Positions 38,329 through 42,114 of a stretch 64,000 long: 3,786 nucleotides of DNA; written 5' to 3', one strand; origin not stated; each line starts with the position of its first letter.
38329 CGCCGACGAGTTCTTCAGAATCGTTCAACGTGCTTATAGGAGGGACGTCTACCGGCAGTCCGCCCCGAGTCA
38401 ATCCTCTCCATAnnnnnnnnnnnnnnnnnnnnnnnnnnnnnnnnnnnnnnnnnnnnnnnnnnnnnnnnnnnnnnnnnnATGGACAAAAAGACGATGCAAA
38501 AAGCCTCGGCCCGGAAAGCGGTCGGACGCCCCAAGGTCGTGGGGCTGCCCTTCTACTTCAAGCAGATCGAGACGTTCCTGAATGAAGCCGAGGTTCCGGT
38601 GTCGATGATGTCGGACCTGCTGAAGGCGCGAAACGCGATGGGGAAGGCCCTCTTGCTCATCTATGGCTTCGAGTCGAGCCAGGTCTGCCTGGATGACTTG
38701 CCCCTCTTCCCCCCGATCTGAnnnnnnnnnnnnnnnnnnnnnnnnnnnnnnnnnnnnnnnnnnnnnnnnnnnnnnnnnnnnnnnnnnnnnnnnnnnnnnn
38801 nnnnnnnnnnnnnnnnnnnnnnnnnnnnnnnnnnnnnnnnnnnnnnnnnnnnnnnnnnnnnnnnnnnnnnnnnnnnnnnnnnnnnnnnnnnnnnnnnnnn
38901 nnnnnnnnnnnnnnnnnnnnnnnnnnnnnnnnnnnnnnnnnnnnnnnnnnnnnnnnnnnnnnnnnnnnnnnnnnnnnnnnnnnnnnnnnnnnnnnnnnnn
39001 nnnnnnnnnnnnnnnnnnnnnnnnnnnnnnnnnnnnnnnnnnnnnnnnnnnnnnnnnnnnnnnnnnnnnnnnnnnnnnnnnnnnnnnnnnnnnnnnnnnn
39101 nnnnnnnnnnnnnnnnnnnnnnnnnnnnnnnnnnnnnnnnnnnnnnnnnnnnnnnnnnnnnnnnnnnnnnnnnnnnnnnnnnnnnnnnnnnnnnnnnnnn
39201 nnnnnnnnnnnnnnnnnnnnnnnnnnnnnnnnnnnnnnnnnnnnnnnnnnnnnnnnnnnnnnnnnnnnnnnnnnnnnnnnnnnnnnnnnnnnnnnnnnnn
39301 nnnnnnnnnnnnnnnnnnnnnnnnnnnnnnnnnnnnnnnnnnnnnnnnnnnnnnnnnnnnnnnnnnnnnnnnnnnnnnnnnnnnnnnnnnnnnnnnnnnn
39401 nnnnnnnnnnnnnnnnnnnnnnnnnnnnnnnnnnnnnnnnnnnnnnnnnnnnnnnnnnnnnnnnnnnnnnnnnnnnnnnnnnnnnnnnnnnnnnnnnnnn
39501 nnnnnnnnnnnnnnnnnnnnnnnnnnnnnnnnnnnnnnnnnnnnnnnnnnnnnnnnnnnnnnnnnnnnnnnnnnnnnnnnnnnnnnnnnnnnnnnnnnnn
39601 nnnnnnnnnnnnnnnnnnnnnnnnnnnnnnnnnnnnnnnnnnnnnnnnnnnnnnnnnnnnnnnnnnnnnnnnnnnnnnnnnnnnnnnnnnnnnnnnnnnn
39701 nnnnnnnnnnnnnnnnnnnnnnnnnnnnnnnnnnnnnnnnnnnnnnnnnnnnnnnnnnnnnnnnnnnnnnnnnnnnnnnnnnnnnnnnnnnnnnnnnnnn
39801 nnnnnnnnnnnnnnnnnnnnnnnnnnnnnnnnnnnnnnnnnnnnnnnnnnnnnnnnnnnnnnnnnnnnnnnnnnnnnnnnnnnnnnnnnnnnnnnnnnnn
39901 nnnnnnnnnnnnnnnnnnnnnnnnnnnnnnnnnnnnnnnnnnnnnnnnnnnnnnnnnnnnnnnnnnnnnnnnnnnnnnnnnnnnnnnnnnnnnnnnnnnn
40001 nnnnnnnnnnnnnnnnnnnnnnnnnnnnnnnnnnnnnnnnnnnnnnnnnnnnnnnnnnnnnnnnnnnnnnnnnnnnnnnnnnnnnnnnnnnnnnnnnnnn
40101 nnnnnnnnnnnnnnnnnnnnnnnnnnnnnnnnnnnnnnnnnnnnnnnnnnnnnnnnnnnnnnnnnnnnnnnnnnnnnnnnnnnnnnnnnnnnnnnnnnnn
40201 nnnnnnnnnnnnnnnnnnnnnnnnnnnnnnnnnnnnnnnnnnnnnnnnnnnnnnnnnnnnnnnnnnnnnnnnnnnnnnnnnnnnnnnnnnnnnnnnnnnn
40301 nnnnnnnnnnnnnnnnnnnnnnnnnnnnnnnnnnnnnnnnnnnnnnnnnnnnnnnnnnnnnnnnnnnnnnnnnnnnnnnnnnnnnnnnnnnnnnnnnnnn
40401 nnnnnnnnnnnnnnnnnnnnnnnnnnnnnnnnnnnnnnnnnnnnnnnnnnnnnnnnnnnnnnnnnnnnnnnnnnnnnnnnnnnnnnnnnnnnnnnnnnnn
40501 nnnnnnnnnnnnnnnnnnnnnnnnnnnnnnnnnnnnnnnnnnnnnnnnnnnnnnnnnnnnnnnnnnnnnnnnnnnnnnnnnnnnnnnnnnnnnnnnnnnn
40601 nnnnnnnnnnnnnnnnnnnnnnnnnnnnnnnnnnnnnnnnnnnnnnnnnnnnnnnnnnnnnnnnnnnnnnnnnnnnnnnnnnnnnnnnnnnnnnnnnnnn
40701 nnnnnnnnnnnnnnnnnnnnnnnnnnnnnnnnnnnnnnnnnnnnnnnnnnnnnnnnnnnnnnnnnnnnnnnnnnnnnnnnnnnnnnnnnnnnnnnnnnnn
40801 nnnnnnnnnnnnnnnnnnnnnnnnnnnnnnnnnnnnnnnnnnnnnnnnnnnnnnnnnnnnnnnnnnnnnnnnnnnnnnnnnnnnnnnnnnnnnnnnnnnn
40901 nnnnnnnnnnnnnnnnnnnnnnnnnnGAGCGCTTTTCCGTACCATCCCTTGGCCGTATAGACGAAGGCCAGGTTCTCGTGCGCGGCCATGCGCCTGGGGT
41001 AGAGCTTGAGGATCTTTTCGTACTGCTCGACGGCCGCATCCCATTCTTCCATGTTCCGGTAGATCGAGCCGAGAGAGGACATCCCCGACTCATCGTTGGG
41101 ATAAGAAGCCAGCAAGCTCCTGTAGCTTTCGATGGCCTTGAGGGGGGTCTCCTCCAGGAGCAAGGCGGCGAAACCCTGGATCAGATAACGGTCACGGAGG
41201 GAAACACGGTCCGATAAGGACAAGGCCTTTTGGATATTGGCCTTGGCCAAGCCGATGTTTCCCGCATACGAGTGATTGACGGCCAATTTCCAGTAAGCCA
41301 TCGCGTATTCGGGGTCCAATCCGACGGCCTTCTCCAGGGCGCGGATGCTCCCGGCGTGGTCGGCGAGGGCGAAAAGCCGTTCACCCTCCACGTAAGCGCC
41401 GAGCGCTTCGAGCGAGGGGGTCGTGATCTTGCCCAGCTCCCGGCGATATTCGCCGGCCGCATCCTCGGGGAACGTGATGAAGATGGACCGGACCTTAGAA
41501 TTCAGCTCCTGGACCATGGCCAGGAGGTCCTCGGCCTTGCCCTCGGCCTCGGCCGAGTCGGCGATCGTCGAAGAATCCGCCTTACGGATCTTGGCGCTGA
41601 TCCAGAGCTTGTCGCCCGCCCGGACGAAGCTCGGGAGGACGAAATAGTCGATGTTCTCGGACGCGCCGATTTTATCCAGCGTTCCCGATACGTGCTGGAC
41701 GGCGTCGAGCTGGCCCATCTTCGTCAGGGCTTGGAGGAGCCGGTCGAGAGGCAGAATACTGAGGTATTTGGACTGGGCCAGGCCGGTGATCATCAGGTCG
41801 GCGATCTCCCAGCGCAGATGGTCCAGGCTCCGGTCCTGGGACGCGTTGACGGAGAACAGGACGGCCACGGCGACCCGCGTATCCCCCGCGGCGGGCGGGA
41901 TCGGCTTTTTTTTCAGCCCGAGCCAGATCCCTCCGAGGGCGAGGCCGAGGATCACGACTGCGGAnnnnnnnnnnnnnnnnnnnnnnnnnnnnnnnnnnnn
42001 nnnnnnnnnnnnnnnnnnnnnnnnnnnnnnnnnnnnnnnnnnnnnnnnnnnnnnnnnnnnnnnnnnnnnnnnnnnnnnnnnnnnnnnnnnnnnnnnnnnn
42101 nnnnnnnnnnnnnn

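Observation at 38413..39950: Radical SAM/SPASM maturase with an unannotatable 80-aa upstream ORF: candidate uncharacterised RiPP-like locus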

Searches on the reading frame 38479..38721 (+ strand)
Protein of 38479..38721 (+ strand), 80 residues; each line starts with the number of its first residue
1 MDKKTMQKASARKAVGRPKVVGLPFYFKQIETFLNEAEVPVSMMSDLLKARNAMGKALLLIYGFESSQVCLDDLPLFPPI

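Call 3: search_protein_families(library=ncbifam, proteins=[window:38479-38721:+], max_evalue=0.01)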
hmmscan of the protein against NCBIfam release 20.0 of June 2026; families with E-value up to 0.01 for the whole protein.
window:38479-38721:+ (80 aa): 0 families

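Call 4: search_protein_families(library=pfam, proteins=[window:38479-38721:+], max_evalue=0.01)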
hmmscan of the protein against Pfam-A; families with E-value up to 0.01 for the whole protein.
window:38479-38721:+ (80 aa): 0 families

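Call 24: find_homologous_proteins(query=A2, max_evalue=0.01)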
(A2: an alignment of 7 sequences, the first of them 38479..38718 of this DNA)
Query A2 (7 sequences) (80 aa, profile of the alignment): 20 proteins with E <= 0.01 among 310 candidates.
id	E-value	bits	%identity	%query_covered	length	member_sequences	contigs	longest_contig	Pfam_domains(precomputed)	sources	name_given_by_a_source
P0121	7.0e-26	108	36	74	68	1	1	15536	-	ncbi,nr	ncbi:MAG: hypothetical protein NTU60_11260 [Candidatus Aminicenantes bacterium]|nr:hypothetical prot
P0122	6.3e-25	105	41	74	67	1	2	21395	-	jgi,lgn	jgi:hypothetical protein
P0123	7.3e-25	105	36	74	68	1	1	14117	-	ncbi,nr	ncbi:MAG: hypothetical protein Q8O91_03580 [Candidatus Aminicenantes bacterium]|nr:hypothetical prot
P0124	1.4e-24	104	42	71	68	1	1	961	-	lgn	-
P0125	1.6e-23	100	47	74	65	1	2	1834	-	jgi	jgi:hypothetical protein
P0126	2.2e-23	100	42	74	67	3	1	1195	-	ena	-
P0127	2.5e-23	100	50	100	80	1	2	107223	-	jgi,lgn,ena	-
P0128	4.7e-22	96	33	57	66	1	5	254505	-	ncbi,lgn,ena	-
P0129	6.1e-22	95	44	74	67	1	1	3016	-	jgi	jgi:hypothetical protein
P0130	2.7e-21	93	39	74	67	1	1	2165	-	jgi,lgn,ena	-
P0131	8.9e-21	91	100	100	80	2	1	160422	-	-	-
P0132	1.6e-20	91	41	74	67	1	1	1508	-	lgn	-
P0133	3.9e-20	89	89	100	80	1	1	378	-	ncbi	-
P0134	1.3e-19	88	48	99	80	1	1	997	-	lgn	-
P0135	1.3e-18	85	40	74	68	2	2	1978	-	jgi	jgi:hypothetical protein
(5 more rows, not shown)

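Call 70: search_protein_families(library=ncbifam, proteins=[window:38479-38718:+], max_evalue=10)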
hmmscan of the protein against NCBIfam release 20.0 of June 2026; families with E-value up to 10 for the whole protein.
seq(80 aa): 0 families

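Call 71: predict_structure(alignment_id=A4)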
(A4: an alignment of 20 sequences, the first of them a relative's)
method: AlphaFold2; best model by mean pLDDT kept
length: 80 residues; sequences in the alignment: 20
mean_pLDDT: 69.7   pTM: 0.45
mean pLDDT of the five models: 69.7, 68.5, 67.8, 67.4, 67.4
residues with pLDDT >= 90: 14; 70-90: 27; 50-70: 18; < 50: 21
segments of 3 or more residues with pLDDT < 50: 1-8, 10-17
pLDDT, mean of each block of 10 residues (from residue 1): 46 49 79 89 92 88 65 50
secondary structure, 60 per line:
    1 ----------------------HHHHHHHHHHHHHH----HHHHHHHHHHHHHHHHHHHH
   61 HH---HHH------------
elements in order: H23-36 H41-62

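Call 72: search_protein_representatives(alignment_id=A4)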
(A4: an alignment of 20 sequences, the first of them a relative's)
Query: 20 sequences, 65 profile positions. Proteins with E-value up to 0.001 (for the whole library): 71; up to 1e-10: 14; up to 1e-30: 0. The best 71 are listed.
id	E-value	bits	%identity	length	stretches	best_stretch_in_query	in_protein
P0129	1.3e-25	105.3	-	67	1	1-65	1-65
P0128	2.3e-20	88.5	-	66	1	1-64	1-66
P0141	2.6e-20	88.3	-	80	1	4-65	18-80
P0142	4.8e-20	87.4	-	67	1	1-64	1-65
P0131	2.1e-19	85.4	-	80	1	1-65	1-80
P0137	2.4e-19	85.2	-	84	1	1-64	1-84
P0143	2.7e-18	81.8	-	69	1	5-65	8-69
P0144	1.3e-16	76.5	-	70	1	4-65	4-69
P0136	5.2e-15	71.3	-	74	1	5-65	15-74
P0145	1.0e-13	67.2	-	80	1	5-64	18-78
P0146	1.1e-12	63.9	-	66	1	1-64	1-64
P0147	2.0e-12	63.0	-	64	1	1-60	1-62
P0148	2.7e-11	59.4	-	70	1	5-62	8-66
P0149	9.8e-11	57.6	-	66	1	4-63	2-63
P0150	2.2e-10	56.5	-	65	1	5-63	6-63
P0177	1.6e-06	44.1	-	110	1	6-58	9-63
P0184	2.1e-05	40.6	-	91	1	1-54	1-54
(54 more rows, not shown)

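Call 75: find_encoding_contigs(protein=P0177, flank=6000, max_places=3)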
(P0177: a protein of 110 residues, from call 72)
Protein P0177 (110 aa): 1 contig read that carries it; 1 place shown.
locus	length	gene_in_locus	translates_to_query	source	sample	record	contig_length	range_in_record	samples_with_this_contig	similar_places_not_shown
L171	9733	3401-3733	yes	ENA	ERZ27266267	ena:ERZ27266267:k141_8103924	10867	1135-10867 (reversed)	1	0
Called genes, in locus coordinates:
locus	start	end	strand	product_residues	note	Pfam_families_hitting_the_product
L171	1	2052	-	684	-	?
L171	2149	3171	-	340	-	PF01738:DLH (faint), PF02129:Peptidase_S15, PF00561:Abhydrolase_1 (weak), PF12697:Abhydrolase_6 (weak), PF00326:Peptidase_S9 (weak), PF12146:Hydrolase_4, PF08840:BAAT_C (weak)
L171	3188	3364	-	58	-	-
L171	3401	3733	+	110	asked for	-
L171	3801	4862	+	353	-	PF04055:Radical_SAM, PF13353:Fer4_12 (faint)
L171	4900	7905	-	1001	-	PF03109:ABC1 (faint), PF00069:Pkinase, PF07714:PK_Tyr_Ser-Thr, PF12895:ANAPC3 (faint), PF14559:TPR_19 (faint), PF17874:TPR_MalT (faint), PF13414:TPR_11 (weak), PF13424:TPR_12 (weak), +14 more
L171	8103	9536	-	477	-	PF02113:Peptidase_S13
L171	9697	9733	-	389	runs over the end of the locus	?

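Call 76: find_encoding_contigs(protein=P0184, flank=6000, max_places=3)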
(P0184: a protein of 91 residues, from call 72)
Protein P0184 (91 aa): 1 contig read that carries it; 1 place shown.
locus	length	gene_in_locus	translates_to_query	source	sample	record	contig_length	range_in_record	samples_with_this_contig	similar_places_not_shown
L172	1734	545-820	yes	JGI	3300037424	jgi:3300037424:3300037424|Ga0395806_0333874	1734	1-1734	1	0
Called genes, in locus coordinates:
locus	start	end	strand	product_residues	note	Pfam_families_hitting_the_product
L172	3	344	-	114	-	?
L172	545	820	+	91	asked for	-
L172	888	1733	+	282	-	?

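Call 78: search_protein_families(library=padloc, proteins=[window:38479-38721:+], max_evalue=0.001)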
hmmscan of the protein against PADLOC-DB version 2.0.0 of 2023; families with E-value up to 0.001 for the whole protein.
window:38479-38721:+ (80 aa): 0 families

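Call 82: find_encoding_contigs(protein=P0133, flank=3000, max_places=3)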
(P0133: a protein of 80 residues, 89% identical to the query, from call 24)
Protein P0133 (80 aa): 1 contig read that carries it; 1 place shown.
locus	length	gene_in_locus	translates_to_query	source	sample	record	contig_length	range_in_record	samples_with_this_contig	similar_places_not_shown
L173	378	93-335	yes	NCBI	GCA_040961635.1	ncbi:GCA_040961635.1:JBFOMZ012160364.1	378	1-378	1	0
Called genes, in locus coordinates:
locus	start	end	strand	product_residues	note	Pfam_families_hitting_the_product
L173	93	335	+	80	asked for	-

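Call 83: find_encoding_contigs(protein=P0141, flank=6000, max_places=3)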
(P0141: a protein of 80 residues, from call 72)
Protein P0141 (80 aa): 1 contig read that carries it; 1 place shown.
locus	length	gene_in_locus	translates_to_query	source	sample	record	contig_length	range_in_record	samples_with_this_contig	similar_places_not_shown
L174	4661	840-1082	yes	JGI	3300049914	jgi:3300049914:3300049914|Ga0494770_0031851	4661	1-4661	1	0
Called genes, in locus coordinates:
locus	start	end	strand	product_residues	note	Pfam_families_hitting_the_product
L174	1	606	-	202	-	?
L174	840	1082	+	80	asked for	-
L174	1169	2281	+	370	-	PF04055:Radical_SAM, PF13353:Fer4_12 (faint)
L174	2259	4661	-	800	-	?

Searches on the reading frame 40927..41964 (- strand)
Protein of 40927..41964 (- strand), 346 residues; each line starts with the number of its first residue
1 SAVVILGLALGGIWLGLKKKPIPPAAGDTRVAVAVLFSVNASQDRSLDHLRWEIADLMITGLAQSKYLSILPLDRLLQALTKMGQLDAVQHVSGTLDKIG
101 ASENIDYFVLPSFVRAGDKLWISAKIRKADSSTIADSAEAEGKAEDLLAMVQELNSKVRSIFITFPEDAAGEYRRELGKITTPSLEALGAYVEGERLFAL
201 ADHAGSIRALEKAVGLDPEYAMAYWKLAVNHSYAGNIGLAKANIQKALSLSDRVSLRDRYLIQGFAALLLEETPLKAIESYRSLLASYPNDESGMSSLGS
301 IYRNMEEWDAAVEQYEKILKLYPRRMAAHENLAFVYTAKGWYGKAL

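Call 93: search_protein_families(library=pfam, proteins=[window:40927-41964:-], max_evalue=1)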
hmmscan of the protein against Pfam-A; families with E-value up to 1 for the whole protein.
window:40927-41964:- (346 aa): 18 families
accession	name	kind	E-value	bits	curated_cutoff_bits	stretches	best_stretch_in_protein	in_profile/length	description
PF13414.12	TPR_11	-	1.6e-11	44.1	26.8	2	299-340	1-42/42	TPR repeat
PF07719.23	TPR_2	-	6.1e-11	42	27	1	297-324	6-33/34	Tetratricopeptide repeat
PF13181.12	TPR_8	-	7.7e-08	32.3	25.7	1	298-323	7-32/34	Tetratricopeptide repeat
PF13432.12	TPR_16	-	1.2e-07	32.4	32.7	2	298-344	3-49/65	Tetratricopeptide repeat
PF13174.12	TPR_6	-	1.9e-07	31.7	26.3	1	298-323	6-31/33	Tetratricopeptide repeat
PF13424.12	TPR_12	-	5e-07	30.3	30.1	3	296-341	7-53/77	Tetratricopeptide repeat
PF13428.12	TPR_14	-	5.9e-07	30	23.5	1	298-333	7-42/44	Tetratricopeptide repeat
PF00515.34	TPR_1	-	2.1e-06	27.8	27.8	1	297-323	6-32/34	Tetratricopeptide repeat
PF13431.12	TPR_17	-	5e-06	26.8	24.4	1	315-346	2-33/34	Tetratricopeptide repeat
PF13176.12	TPR_7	-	4.7e-05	23.6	27.9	1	296-322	3-29/36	Tetratricopeptide repeat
PF14559.12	TPR_19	-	0.00057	20.6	25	2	269-325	2-58/68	Tetratricopeptide repeat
PF20225.4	DUF6584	-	0.0006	20.3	27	1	275-311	20-56/171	Family of unknown function (DUF6584)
PF13374.12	TPR_10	-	0.00085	19.7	27.5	1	295-322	5-32/42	Tetratricopeptide repeat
PF23914.1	TPR_CcmH_CycH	-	0.0025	18.1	42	1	282-333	40-91/158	Cytochrome c-type biogenesis protein H TPR domain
PF24575.1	TPR_Slam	-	0.0037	18.1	35.2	0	243-292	30-81/104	Surface lipoprotein assembly modifier, N-terminal TPR repeats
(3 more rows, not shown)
